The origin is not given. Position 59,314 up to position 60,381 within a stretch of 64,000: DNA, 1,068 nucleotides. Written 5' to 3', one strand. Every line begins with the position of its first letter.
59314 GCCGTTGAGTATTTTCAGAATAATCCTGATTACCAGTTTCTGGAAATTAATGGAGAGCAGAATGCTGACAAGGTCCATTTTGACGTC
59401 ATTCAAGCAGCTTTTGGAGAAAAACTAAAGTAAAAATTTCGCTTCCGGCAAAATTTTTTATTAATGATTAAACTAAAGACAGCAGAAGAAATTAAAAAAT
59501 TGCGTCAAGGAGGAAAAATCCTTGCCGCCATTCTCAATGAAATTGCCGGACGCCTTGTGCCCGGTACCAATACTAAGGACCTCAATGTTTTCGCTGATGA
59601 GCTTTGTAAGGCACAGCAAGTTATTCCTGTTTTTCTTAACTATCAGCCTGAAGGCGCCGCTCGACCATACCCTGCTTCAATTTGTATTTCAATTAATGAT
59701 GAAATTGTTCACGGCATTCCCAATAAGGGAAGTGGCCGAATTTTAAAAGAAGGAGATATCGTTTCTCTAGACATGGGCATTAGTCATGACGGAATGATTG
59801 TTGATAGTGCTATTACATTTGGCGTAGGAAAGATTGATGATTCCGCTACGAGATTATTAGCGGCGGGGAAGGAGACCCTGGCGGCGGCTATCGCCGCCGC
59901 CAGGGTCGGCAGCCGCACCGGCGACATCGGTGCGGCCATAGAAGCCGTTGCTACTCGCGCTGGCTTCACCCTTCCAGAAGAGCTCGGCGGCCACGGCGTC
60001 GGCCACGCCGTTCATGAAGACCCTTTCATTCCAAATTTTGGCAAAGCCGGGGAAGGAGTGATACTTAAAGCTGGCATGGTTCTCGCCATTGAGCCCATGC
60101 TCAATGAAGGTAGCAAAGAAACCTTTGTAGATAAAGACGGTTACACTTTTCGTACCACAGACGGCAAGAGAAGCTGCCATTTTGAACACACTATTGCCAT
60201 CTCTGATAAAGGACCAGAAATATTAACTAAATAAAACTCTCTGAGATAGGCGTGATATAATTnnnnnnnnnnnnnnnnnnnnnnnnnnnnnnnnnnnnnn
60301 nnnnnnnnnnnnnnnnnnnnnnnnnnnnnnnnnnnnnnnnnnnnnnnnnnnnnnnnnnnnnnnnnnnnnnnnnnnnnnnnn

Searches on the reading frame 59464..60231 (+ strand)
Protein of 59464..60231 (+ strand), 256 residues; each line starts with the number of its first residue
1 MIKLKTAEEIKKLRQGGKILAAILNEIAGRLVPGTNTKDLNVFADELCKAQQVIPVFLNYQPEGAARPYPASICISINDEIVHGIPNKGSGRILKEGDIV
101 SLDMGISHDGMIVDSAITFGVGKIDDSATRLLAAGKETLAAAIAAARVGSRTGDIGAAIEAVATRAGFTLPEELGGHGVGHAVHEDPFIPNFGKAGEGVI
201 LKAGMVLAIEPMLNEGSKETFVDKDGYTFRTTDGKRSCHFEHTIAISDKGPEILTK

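Call 65: search_protein_families(library=pfam, proteins=[window:59464-60231:+], max_evalue=0.00001)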
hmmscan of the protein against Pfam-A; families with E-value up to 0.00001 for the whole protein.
window:59464-60231:+ (256 aa): 1 family
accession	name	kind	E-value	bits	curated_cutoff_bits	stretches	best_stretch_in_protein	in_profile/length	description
PF00557.29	Peptidase_M24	-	3.8e-41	141.6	23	1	12-247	2-207/208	Metallopeptidase family M24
